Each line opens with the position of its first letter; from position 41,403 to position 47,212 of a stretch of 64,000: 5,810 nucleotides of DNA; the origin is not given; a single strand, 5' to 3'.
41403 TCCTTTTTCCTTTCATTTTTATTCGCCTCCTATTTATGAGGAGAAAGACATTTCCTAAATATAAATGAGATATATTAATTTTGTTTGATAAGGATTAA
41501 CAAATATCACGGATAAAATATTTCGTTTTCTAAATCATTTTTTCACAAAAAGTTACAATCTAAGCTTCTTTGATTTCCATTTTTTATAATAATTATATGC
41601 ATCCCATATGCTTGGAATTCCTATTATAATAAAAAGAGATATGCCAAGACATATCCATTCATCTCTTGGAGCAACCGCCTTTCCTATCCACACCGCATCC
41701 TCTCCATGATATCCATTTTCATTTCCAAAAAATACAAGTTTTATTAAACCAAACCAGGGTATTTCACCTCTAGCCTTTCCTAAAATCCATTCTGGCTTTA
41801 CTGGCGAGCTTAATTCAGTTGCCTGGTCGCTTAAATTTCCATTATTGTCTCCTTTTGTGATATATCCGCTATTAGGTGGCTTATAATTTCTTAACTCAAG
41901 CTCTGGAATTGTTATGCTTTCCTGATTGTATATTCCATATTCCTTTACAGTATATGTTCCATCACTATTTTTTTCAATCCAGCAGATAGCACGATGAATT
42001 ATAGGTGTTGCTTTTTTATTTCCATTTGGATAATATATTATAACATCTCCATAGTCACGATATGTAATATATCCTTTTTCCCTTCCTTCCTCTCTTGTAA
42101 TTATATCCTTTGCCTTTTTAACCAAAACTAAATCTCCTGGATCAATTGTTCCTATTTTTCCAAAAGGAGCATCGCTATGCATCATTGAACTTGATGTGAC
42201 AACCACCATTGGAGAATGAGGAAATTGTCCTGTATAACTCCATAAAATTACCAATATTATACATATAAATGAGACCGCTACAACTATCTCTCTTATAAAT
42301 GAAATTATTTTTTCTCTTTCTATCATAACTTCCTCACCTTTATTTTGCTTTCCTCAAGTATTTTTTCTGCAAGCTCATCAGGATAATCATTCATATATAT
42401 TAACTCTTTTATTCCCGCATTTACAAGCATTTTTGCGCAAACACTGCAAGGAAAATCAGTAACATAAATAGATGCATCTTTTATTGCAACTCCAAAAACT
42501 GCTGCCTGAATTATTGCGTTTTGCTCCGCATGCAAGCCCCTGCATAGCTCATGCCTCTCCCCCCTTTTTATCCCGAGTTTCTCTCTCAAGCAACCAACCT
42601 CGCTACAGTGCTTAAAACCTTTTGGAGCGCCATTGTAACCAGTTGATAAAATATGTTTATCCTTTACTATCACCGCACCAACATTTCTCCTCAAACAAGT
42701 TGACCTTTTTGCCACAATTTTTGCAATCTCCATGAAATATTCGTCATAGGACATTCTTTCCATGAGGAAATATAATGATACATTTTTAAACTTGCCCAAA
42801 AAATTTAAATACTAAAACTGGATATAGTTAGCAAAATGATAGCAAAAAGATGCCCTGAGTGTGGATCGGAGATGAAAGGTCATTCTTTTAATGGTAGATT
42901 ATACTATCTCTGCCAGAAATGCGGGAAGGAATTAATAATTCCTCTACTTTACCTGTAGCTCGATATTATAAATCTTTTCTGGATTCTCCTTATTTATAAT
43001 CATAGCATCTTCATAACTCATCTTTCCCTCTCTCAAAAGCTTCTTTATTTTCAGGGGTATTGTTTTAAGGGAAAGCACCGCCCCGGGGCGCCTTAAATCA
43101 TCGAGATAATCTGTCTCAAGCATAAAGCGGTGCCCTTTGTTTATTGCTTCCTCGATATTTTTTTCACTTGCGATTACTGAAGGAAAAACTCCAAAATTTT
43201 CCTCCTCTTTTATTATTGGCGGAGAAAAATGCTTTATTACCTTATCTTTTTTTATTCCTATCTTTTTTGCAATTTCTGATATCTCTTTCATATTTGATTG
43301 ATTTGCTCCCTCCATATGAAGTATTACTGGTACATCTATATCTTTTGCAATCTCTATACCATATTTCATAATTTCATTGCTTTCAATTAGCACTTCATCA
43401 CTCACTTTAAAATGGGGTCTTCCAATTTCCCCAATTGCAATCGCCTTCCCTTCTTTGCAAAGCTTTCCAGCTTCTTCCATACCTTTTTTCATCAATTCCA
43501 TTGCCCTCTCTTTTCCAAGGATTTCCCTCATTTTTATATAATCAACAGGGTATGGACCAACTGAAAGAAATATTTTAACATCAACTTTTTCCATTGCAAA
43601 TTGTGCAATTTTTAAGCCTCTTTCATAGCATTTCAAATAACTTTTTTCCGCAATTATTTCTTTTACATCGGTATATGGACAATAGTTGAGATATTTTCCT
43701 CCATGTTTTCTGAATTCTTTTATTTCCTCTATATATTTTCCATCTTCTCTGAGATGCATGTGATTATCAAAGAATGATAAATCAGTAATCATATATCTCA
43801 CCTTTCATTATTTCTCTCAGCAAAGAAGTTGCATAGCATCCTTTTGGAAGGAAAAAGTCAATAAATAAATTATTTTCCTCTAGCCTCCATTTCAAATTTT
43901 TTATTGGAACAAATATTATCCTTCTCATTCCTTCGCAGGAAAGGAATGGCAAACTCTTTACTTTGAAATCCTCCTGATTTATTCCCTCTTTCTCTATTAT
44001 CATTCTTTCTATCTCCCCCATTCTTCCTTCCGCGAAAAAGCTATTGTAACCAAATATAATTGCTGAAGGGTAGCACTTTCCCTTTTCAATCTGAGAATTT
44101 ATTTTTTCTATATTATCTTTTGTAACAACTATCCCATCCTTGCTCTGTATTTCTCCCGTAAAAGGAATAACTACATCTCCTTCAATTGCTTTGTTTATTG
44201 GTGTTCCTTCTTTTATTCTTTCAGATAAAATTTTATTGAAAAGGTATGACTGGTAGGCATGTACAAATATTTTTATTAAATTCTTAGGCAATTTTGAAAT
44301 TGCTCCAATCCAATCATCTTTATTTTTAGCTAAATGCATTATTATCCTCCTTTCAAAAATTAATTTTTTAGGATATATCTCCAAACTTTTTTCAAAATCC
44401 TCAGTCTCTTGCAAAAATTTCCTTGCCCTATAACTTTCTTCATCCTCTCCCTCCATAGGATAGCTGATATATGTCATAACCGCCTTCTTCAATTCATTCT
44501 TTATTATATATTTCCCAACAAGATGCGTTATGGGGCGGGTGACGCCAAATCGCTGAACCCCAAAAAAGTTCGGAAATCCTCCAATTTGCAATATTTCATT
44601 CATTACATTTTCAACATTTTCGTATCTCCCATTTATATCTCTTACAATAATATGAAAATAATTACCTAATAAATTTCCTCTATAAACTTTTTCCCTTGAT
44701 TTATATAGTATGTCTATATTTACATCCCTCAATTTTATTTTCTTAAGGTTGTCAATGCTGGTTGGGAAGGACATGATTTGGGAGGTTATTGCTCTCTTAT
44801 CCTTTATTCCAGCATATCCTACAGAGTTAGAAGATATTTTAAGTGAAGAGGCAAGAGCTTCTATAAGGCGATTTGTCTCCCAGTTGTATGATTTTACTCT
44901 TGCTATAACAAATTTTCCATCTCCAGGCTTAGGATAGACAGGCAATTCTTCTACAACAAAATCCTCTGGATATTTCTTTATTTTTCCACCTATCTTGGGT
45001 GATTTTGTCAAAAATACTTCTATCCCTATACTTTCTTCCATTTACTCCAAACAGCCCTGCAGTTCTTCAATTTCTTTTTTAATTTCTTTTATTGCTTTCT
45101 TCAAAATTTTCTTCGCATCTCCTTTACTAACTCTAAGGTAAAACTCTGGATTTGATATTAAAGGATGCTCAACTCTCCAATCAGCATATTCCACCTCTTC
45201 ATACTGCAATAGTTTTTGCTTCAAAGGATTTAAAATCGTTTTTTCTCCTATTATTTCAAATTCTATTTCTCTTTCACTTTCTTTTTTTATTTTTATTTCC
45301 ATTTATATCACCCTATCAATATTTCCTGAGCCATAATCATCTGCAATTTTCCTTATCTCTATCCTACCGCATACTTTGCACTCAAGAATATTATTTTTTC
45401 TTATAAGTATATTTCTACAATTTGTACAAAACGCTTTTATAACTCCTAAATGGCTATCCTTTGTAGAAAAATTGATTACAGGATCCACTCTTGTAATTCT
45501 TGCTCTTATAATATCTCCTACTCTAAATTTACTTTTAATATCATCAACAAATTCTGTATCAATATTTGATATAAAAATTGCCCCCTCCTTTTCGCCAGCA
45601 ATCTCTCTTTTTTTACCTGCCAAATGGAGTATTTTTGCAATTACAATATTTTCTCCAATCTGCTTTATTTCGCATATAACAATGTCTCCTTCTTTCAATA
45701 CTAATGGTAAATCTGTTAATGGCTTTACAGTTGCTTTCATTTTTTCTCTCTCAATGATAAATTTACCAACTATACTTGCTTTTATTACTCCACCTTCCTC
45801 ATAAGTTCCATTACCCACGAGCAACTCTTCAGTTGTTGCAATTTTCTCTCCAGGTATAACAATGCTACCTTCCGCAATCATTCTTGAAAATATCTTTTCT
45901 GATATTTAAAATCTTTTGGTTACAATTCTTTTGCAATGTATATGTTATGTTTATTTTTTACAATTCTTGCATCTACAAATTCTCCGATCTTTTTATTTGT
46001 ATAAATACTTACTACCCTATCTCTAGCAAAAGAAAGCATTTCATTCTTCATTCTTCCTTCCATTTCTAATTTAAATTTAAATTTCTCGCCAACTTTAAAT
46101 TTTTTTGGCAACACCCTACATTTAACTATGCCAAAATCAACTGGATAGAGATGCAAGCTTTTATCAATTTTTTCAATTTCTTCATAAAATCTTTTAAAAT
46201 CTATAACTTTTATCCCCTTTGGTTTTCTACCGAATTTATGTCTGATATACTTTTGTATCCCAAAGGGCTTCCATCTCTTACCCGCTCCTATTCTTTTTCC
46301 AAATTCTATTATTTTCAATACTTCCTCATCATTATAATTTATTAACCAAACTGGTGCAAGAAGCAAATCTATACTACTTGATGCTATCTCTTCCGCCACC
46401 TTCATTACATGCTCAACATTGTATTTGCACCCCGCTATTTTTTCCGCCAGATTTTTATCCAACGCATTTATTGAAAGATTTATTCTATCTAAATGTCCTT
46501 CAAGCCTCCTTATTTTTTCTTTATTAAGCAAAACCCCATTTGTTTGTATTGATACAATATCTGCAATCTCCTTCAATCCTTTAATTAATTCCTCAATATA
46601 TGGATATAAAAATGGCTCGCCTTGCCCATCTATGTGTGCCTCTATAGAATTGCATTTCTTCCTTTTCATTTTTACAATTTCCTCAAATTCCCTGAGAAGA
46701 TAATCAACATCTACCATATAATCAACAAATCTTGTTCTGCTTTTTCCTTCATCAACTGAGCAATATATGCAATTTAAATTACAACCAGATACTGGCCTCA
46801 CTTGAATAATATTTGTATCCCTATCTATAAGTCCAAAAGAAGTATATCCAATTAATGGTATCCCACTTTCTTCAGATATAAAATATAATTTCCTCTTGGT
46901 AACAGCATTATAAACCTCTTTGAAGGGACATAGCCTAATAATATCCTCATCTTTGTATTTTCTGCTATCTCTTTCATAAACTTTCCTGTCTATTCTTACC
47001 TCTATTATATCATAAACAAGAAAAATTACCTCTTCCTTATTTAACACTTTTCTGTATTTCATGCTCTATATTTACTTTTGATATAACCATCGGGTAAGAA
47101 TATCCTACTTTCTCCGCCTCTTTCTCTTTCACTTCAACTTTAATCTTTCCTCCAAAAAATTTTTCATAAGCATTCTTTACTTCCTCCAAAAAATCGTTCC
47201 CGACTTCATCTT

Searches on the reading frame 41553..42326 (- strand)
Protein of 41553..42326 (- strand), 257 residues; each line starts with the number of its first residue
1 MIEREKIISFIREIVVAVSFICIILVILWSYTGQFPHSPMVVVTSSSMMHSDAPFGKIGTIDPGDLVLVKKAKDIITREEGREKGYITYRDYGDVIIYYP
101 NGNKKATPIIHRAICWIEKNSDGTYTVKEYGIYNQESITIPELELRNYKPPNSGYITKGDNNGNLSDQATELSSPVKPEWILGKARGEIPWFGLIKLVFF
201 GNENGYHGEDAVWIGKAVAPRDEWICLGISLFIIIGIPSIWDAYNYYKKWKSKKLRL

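Call 10: search_protein_families(library=pfam, proteins=[window:41553-42326:-], max_evalue=0.001)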
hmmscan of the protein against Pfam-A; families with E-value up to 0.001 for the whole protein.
window:41553-42326:- (257 aa): 0 families

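Call 11: search_protein_families(library=ncbifam, proteins=[window:41553-42326:-], max_evalue=0.001)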
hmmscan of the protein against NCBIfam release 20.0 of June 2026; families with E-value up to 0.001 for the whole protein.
window:41553-42326:- (257 aa): 1 family
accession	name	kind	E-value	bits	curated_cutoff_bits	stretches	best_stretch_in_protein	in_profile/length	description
TIGR02228.1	sigpep_I_arch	equivalog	2.7e-06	27.3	51.85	0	152-199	91-132/158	signal peptidase I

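Call 39: search_protein_families(library=pfam, proteins=[window:41553-42326:-], max_evalue=1)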
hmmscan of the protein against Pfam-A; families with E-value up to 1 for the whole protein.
window:41553-42326:- (257 aa): 1 family
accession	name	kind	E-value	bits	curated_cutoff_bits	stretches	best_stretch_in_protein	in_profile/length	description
PF07202.18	Tcp10_C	-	0.045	13.8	36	1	88-105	17-33/35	T-complex protein 10 C-terminus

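Call 41: search_solved_structures(query=window:41553-42326:-, max_evalue=10, show_alignments=2)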
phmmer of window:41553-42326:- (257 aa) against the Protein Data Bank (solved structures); distinct sequences matched with E-value up to 10: 8.
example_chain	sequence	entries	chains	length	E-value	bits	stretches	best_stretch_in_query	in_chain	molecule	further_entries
7p2p_A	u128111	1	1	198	0.086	15.2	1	108-198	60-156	Signal peptidase complex catalytic subunit SEC11A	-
9rjb_A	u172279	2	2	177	0.091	15.1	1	108-198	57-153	Signal peptidase complex catalytic subunit SEC11A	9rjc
7p2q_A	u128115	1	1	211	0.15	14.4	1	153-199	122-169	Signal peptidase complex catalytic subunit SEC11C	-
4l82_A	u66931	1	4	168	0.46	12.8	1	97-138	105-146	RifeA.00250.a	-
6hc6_A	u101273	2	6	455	1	11.7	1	55-203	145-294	Aminopeptidase YwaD | Aminopeptidase Y (Arg Lys Leu preference)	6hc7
2fcf_A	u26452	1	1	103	1.2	11.4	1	51-98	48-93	Multiple PDZ domain protein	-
8fmw_AL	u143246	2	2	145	1.2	11.4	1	60-101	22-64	50S ribosomal protein L13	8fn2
2iwq_A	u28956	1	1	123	1.8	10.9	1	51-98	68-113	MULTIPLE PDZ DOMAIN PROTEIN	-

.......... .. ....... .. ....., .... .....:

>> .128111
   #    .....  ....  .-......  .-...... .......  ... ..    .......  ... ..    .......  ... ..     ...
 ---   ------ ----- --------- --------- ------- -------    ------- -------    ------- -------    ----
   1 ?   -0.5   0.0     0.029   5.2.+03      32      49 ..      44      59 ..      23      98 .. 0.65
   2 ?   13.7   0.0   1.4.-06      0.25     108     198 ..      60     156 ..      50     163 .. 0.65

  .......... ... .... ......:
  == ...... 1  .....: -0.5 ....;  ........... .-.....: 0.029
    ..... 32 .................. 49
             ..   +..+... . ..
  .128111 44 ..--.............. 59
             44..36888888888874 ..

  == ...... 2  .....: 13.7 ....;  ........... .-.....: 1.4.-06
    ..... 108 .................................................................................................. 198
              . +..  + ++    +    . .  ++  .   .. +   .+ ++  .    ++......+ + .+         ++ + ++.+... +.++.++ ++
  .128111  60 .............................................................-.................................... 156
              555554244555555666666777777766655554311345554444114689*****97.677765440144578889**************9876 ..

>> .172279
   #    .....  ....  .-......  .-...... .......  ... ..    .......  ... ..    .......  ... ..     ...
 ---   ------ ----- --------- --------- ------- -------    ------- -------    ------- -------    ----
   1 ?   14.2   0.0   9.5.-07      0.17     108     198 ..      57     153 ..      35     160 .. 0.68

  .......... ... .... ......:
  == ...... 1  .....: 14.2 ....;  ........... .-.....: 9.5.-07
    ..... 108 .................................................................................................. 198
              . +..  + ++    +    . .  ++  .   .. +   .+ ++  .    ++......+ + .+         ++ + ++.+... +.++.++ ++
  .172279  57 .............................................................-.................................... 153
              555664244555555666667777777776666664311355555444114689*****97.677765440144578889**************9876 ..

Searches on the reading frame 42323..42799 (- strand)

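Call 10: search_protein_families(library=pfam, proteins=[window:42323-42799:-], max_evalue=0.001)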
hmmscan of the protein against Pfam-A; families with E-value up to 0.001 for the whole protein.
window:42323-42799:- (158 aa): 2 families
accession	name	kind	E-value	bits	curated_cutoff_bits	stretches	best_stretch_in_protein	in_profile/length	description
PF00383.29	dCMP_cyt_deam_1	-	1e-25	90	25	1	16-136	1-101/102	Cytidine and deoxycytidylate deaminase zinc-binding region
PF14437.12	MafB19-deam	-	2.6e-21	76.4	27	1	17-148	2-113/142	MafB19-like deaminase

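Call 11: search_protein_families(library=ncbifam, proteins=[window:42323-42799:-], max_evalue=0.001)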
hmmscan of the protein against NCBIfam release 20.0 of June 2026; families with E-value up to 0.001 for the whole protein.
window:42323-42799:- (158 aa): 5 families
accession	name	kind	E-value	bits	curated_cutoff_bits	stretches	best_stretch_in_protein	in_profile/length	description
TIGR02571.1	ComEB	equivalog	3e-40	137.6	219.45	1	14-157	1-137/151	ComE operon protein 2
NF041025.1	antiphage_deaminase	equivalog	2.9e-31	108.8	400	2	78-152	327-402/437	anti-phage dCTP deaminase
NF008113.2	PRK10860.1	equivalog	2.5e-08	33.9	150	1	15-136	3-104/165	tRNA adenosine(34) deaminase TadA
TIGR00326.1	eubact_ribD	equivalog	1.1e-07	31.4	156.35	1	38-141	19-98/343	bifunctional diaminohydroxyphosphoribosylaminopyrimidine deaminase/5-amino-6-(5-phosphoribosylamino)uracil reductase RibD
NF008052.0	PRK10786.1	equivalog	1.5e-05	23.9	500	0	19-71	3-56/367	bifunctional diaminohydroxyphosphoribosylaminopyrimidine deaminase/5-amino-6-(5-phosphoribosylamino)uracil reductase RibD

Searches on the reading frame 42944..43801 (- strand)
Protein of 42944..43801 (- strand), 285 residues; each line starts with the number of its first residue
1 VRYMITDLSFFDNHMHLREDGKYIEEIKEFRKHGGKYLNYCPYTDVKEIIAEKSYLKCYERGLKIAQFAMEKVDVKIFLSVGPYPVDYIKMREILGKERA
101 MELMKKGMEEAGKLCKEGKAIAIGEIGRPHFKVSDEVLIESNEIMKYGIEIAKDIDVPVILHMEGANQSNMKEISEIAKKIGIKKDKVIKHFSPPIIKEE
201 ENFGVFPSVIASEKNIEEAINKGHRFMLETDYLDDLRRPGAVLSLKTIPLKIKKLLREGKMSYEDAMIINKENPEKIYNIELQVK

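Call 10: search_protein_families(library=pfam, proteins=[window:42944-43801:-], max_evalue=0.001)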
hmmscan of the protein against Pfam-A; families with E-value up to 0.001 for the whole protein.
window:42944-43801:- (285 aa): 2 families
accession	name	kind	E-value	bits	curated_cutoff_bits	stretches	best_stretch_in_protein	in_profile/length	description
PF01026.27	TatD_DNase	-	4.8e-29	101.9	27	1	11-279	1-253/253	TatD related DNase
PF22746.1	SHOCT-like_DUF2089-C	-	0.00048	20.1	27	0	250-268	4-22/32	SHOCT-like domain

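Call 11: search_protein_families(library=ncbifam, proteins=[window:42944-43801:-], max_evalue=0.001)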
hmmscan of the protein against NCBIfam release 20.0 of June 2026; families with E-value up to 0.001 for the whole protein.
window:42944-43801:- (285 aa): 2 families
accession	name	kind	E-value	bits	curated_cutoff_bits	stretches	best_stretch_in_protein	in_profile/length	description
TIGR00010.1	TIGR00010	subfamily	1e-07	31.7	206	1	11-182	2-144/253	YchF/TatD family DNA exonuclease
NF008075.0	PRK10812.1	equivalog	0.00077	18.8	438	0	74-172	33-140/265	metal-dependent hydrolase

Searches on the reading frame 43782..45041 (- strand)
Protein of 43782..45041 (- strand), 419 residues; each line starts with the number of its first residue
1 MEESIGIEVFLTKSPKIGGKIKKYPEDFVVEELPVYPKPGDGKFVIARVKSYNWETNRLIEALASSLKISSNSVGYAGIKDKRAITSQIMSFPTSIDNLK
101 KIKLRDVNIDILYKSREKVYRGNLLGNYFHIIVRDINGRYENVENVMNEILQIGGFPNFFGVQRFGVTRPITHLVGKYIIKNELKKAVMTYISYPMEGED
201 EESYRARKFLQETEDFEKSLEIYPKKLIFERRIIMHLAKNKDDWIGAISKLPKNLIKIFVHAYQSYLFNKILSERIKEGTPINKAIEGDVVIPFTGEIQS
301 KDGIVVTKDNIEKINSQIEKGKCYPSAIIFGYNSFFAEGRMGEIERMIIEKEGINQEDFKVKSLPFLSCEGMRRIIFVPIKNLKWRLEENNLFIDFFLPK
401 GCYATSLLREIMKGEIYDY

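Call 10: search_protein_families(library=pfam, proteins=[window:43782-45041:-], max_evalue=0.001)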
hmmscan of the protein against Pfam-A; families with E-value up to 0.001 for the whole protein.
window:43782-45041:- (419 aa): 1 family
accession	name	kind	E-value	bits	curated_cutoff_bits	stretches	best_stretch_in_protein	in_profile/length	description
PF01142.23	TruD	-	4.4e-140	467.6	27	1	5-411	2-412/412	tRNA pseudouridine synthase D (TruD)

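Call 11: search_protein_families(library=ncbifam, proteins=[window:43782-45041:-], max_evalue=0.001)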
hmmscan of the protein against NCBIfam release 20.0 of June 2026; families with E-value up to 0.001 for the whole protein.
window:43782-45041:- (419 aa): 7 families
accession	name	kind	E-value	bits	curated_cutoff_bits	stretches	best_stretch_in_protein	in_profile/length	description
NF002158.0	PRK00984.2-3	equivalog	1.5e-91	307.8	654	1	2-415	8-445/449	tRNA pseudouridine(13) synthase TruD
TIGR00094.1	tRNA_TruD_broad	equivalog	6.1e-90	302.5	172.2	1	9-414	9-410/413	tRNA pseudouridine(13) synthase TruD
NF002155.0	PRK00984.1-4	equivalog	2.6e-50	171.3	445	2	9-166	8-166/349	tRNA pseudouridine(13) synthase TruD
NF002153.0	PRK00984.1-2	equivalog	2.5e-46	157.8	413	2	17-167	17-169/353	tRNA pseudouridine(13) synthase TruD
NF002160.0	PRK00984.2-5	equivalog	4e-46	157.9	428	1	20-414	4-391/395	tRNA pseudouridine(13) synthase TruD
NF002154.0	PRK00984.1-3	equivalog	4.9e-44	150.6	469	2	12-186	12-186/368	tRNA pseudouridine(13) synthase TruD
NF002156.0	PRK00984.2-1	equivalog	4e-30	105.1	583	1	20-412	2-386/389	tRNA pseudouridine(13) synthase TruD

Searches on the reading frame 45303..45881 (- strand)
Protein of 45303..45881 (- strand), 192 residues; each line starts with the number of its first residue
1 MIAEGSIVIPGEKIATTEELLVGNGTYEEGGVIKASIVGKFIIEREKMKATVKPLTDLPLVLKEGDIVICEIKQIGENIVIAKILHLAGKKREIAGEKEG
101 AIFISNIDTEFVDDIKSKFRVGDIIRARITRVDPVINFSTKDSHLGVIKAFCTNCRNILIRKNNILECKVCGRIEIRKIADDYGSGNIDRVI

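Call 10: search_protein_families(library=pfam, proteins=[window:45303-45881:-], max_evalue=0.001)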
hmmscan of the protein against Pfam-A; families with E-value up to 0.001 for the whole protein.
window:45303-45881:- (192 aa): 2 families
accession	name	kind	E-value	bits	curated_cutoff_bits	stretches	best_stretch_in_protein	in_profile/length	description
PF14382.12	ECR1_N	-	3.3e-11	43.2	27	1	7-40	1-34/38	Exosome complex exonuclease RRP4 N-terminal region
PF00575.29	S1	-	0.00091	20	22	0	96-135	26-65/74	S1 RNA binding domain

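Call 11: search_protein_families(library=ncbifam, proteins=[window:45303-45881:-], max_evalue=0.001)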
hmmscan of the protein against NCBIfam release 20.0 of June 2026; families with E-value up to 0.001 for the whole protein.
window:45303-45881:- (192 aa): 7 families
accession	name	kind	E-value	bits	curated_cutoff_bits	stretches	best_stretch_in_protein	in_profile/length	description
NF034126.3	PRK09521.1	equivalog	7.2e-55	185.6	90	1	7-184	2-179/180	exosome complex RNA-binding protein Csl4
NF003181.1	PRK04163.1-1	equivalog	1.1e-07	31.3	200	1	6-149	3-139/221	exosome complex RNA-binding protein Rrp4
NF040579.1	S1_dom_CvfD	subfamily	8.9e-06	25.9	117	1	94-134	23-63/113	CvfD/Ygs/GSP13 family RNA-binding post-transcriptional regulator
NF005973.0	PRK08059.1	equivalog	3.2e-05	24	148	1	94-134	27-67/123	S1 domain-containing post-transcriptional regulator GSP13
NF040578.1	S1_dom_Ygs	exception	0.00022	21.4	175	0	93-142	26-77/122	S1 domain-containing post-transcriptional regulator Ygs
NF004952.0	PRK06299.1-2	equivalog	0.00038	18.9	524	1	52-135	378-452/580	30S ribosomal protein S1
NF003063.0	PRK03987.1-2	equivalog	0.00078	18.7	430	0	63-135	7-71/262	translation initiation factor IF-2 subunit alpha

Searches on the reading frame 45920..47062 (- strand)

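Call 10: search_protein_families(library=pfam, proteins=[window:45920-47062:-], max_evalue=0.001)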
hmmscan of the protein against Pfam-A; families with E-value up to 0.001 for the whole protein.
window:45920-47062:- (380 aa): 2 families
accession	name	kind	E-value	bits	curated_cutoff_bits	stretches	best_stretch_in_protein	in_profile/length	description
PF04055.27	Radical_SAM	-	2e-23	83.8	29.5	1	90-254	3-165/166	Radical SAM superfamily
PF19238.5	Radical_SAM_2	-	0.00064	19.9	26.7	0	181-250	66-135/151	Radical SAM-like domain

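Call 11: search_protein_families(library=ncbifam, proteins=[window:45920-47062:-], max_evalue=0.001)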
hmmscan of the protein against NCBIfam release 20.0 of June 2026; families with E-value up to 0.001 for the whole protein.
window:45920-47062:- (380 aa): 34 families (the best 25 are shown)
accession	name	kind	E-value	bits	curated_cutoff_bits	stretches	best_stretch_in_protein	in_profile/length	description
TIGR02666.1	moaA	equivalog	4.8e-19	68.5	284.05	1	91-257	17-182/336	GTP 3',8-cyclase MoaA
NF001199.0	PRK00164.2-1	equivalog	2.4e-17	63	231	1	91-258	19-178/308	GTP 3',8-cyclase MoaA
TIGR02668.1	moaA_archaeal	equivalog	3.8e-17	62.2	325.25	1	91-256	17-174/303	GTP 3',8-cyclase MoaA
NF038283.1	viperin_w_prok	equivalog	2e-15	56.7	180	1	93-297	11-214/281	viperin family antiviral radical SAM protein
TIGR04317.1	W_rSAM_matur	equivalog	2.2e-13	50.1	380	1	86-226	6-136/349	tungsten cofactor oxidoreductase radical SAM maturase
TIGR02109.1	PQQ_syn_pqqE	equivalog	3.9e-12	45.8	381.35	1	94-261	17-175/358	pyrroloquinoline quinone biosynthesis protein PqqE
TIGR04311.1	rSAM_Geo_metal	subfamily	1.6e-09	37.3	400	1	86-219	5-132/423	radical SAM/SPASM family putative metalloenzyme maturase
TIGR02495.1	NrdG2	equivalog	3.9e-09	36.1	131.15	1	71-247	3-171/193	anaerobic ribonucleoside-triphosphate reductase activating protein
NF045646.2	rSAM_Se_TrsS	equivalog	4.7e-09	35.3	490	1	92-259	94-255/441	radical SAM (seleno)protein TrsS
NF045702.1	rSAM_GDGT_ether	equivalog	9.9e-09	34.3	450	1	91-256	93-254/486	tetraether lipid synthase Tes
NF041707.1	rSAM_YhhB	equivalog_domain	2.9e-08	33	445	1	88-199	6-123/369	cyclophane-forming radical SAM/SPASM peptide maturase YhhB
TIGR04251.1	SCM_rSAM_ScmF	equivalog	5e-08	32.7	400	1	92-261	12-175/353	SynChlorMet cassette radical SAM/SPASM protein ScmF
TIGR03972.1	rSAM_TYW1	equivalog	6.1e-08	32.1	317.95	1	86-221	49-201/297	4-demethylwyosine synthase TYW1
TIGR04038.1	tatD_link_rSAM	subfamily_domain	6.7e-08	32.5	129.7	1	92-263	16-187/192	TatD family nuclease-associated radical SAM protein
NF050035.1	rSAM_WgK_link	exception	1e-07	31.3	650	1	85-211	10-129/367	radical SAM/SPASM peptide maturase WgkB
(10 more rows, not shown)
